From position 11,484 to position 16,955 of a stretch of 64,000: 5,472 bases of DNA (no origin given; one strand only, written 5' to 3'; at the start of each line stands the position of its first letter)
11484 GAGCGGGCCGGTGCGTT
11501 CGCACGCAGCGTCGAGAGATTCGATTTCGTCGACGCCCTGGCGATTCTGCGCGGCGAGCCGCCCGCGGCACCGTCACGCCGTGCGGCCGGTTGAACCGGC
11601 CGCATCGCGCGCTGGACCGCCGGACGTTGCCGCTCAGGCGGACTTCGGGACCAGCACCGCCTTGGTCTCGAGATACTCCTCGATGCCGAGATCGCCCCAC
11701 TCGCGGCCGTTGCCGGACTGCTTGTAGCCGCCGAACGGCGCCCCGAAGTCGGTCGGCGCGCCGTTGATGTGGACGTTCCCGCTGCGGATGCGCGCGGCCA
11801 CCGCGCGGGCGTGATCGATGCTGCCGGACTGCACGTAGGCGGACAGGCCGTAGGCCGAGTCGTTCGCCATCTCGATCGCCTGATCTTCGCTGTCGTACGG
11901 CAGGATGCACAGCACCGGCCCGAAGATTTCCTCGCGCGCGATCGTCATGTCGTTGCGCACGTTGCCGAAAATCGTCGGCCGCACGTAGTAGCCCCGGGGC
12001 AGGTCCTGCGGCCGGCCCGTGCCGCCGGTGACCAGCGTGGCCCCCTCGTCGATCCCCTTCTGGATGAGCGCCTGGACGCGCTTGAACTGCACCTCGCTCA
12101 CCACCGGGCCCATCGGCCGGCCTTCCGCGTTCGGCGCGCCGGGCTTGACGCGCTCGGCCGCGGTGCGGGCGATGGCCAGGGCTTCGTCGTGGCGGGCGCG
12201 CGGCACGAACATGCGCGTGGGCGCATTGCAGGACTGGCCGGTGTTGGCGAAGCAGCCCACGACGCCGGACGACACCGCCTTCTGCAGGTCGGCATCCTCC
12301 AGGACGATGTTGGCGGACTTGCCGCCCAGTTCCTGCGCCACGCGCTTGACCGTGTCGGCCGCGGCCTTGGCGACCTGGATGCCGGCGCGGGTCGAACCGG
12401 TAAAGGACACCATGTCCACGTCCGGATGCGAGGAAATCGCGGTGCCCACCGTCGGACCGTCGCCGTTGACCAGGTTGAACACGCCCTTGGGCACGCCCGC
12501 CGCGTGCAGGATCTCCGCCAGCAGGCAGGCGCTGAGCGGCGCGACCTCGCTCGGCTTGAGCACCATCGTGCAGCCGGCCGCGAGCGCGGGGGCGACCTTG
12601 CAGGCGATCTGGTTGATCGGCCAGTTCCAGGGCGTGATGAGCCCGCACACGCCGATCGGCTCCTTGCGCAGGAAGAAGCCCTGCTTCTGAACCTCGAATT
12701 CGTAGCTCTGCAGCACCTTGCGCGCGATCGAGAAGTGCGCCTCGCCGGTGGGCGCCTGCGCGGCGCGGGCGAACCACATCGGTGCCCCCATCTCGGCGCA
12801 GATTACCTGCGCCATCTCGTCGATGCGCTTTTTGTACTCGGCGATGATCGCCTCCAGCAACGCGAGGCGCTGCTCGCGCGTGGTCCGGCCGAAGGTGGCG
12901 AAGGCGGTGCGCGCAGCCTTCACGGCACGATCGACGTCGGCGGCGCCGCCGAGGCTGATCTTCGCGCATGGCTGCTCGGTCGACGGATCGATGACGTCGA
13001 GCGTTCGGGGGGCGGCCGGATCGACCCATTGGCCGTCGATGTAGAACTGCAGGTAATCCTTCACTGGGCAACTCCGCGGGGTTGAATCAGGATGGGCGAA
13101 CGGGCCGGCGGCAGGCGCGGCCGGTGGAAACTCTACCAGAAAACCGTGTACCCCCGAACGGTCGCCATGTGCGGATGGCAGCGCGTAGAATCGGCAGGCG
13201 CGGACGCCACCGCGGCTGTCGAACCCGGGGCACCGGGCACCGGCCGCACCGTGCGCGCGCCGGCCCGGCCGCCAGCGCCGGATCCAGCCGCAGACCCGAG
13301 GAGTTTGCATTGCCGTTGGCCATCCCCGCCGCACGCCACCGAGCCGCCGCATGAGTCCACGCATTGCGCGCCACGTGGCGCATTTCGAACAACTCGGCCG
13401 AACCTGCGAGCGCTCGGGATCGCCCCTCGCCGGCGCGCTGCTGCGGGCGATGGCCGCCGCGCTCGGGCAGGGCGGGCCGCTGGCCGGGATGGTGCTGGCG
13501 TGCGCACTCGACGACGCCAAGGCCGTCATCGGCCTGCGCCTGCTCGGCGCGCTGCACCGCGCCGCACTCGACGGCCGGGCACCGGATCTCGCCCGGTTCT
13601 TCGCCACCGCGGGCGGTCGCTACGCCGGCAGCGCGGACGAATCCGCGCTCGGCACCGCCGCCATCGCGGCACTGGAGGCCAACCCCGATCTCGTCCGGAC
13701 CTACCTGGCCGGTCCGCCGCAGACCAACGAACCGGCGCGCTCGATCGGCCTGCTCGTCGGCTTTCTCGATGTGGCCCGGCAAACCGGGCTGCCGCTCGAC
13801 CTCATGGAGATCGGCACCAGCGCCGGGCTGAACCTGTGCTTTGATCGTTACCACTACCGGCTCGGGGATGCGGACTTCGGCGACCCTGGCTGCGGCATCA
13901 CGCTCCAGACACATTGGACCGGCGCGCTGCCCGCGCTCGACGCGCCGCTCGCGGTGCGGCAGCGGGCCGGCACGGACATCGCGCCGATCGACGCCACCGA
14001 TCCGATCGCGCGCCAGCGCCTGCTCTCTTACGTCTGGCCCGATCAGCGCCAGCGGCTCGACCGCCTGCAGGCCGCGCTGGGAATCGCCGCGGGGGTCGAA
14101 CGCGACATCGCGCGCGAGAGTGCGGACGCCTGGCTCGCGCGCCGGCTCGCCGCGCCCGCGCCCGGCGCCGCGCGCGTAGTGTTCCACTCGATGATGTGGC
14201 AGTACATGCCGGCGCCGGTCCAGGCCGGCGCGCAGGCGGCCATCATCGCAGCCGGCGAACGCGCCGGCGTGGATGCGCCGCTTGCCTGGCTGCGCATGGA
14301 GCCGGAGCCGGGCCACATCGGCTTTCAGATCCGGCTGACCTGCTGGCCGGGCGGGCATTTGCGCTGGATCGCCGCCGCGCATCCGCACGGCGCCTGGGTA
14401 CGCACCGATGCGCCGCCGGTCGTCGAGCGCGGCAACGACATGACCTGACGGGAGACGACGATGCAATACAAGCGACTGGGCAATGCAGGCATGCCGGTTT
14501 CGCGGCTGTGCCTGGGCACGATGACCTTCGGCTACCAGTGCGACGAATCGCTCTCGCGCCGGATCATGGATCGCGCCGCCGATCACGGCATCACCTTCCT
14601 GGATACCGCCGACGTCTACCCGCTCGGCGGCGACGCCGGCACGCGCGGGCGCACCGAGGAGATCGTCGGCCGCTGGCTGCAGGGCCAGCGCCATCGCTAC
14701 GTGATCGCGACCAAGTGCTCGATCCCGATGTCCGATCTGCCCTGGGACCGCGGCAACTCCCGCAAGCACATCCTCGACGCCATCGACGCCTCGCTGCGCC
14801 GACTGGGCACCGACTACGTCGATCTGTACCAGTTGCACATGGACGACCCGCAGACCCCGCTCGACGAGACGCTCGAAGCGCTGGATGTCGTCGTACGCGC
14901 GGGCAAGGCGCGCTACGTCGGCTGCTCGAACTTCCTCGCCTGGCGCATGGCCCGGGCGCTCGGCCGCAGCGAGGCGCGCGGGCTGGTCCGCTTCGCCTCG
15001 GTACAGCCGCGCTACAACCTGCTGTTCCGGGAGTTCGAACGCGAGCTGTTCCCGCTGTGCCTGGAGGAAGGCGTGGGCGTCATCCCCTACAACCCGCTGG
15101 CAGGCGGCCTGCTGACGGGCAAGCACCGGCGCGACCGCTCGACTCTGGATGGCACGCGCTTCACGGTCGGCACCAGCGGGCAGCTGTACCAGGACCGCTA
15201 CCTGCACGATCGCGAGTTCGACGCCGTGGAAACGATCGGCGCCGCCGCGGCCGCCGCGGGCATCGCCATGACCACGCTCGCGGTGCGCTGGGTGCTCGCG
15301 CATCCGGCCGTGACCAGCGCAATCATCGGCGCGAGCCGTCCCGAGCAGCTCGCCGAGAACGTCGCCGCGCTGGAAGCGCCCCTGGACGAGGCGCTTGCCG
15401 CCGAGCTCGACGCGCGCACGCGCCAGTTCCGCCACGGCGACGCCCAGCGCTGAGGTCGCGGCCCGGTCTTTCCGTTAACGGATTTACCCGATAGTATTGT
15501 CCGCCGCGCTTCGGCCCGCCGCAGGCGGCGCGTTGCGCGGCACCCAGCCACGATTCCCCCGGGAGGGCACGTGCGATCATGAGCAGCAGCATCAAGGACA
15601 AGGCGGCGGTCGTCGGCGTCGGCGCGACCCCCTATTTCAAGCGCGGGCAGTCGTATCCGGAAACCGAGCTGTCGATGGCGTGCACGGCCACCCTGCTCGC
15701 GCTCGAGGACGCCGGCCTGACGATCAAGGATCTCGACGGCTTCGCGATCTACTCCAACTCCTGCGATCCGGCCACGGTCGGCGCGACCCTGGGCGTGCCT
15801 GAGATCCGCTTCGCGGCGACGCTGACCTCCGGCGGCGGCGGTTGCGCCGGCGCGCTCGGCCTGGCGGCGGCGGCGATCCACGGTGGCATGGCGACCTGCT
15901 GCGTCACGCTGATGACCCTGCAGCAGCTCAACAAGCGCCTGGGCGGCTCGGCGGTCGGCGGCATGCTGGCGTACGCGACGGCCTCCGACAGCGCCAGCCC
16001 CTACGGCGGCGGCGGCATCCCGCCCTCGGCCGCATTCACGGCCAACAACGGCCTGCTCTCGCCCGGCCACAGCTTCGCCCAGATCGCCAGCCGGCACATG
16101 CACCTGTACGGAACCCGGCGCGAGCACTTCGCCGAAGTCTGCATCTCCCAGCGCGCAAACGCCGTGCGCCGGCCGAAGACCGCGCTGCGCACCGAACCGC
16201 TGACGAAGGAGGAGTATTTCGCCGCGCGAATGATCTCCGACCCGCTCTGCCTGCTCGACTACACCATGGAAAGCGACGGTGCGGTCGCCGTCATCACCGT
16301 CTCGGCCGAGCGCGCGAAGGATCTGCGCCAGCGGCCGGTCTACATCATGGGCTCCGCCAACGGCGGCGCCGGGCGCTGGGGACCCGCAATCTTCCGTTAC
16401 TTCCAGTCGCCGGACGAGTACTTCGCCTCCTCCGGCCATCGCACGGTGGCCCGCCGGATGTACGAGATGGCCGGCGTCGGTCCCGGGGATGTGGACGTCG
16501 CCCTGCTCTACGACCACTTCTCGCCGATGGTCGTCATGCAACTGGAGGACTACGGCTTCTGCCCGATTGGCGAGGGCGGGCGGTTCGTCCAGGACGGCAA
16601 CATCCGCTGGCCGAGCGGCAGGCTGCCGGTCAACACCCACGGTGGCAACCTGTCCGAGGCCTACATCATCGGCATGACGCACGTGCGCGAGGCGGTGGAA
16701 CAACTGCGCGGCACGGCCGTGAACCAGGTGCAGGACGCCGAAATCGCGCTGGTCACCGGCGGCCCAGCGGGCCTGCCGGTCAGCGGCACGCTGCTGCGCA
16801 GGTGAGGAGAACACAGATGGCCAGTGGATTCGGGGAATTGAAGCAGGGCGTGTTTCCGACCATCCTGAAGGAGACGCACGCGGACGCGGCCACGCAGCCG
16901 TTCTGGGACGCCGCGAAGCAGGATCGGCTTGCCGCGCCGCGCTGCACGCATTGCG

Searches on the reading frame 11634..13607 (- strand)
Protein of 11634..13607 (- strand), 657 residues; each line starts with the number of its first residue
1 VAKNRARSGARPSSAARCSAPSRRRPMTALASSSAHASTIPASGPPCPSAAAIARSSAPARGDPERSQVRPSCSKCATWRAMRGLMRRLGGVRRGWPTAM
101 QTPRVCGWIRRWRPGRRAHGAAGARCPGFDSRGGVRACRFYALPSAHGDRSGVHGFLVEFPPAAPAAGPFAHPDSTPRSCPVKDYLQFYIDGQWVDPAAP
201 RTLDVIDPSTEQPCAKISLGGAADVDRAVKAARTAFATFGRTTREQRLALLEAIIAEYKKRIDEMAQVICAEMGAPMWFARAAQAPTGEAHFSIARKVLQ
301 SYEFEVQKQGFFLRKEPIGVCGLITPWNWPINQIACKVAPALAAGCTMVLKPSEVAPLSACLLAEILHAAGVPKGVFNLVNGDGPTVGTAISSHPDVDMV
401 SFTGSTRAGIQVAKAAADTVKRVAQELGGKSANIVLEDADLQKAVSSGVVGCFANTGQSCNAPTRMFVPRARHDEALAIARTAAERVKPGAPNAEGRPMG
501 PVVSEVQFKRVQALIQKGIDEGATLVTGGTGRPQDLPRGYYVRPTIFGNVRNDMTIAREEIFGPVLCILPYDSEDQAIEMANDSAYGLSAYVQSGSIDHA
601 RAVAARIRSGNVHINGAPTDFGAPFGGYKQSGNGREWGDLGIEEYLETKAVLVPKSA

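Call 22: search_protein_families(library=pfam, proteins=[window:11634-13607:-], max_evalue=0.001)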
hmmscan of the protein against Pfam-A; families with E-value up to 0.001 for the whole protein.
window:11634-13607:- (657 aa): 1 family
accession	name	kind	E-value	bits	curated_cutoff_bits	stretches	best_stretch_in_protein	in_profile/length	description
PF00171.27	Aldedh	-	4.9e-158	526.9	23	1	194-651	1-461/461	Aldehyde dehydrogenase family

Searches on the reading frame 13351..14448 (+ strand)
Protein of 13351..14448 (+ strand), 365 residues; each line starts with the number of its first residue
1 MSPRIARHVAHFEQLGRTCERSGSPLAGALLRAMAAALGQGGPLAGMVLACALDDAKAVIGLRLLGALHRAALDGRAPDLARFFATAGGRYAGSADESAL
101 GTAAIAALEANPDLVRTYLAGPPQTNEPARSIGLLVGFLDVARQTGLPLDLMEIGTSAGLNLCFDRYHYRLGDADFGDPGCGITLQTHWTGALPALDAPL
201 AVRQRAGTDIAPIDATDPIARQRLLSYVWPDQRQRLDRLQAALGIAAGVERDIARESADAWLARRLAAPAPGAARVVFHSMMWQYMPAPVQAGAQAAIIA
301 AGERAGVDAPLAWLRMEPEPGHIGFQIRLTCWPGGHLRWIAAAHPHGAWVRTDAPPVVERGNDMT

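Call 22: search_protein_families(library=pfam, proteins=[window:13351-14448:+], max_evalue=0.001)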
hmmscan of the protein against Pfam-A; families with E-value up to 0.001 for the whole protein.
window:13351-14448:+ (365 aa): 1 family
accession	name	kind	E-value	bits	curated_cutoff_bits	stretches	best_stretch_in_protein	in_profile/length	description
PF10094.14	DUF2332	-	9.2e-90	301.9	25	1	11-351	3-333/334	Uncharacterized protein conserved in bacteria (DUF2332)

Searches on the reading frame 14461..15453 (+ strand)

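Call 22: search_protein_families(library=pfam, proteins=[window:14461-15453:+], max_evalue=0.001)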
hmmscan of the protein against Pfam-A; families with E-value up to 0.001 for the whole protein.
window:14461-15453:+ (330 aa): 1 family
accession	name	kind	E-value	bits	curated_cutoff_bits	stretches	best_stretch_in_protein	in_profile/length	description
PF00248.27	Aldo_ket_red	-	9.9e-78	261.6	24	1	15-318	1-288/291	Aldo/keto reductase family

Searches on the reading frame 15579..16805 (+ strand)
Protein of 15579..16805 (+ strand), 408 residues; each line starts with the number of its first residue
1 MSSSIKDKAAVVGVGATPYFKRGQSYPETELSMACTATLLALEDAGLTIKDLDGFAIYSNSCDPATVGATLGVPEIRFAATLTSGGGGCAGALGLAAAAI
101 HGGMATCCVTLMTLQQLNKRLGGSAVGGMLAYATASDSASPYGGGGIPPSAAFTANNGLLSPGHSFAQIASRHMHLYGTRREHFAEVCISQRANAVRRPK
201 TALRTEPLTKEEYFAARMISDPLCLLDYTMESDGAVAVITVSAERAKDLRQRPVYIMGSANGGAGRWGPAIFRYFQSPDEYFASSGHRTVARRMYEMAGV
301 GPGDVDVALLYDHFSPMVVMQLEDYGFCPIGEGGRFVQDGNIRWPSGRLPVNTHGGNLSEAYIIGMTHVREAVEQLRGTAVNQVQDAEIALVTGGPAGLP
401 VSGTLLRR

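Call 22: search_protein_families(library=pfam, proteins=[window:15579-16805:+], max_evalue=0.001)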
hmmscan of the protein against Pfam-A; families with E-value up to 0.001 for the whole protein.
window:15579-16805:+ (408 aa): 1 family
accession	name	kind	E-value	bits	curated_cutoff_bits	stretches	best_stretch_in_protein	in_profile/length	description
PF22691.2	Thiolase_C_1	-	6.2e-38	130.2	28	1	282-394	15-129/144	Thiolase C-terminal domain-like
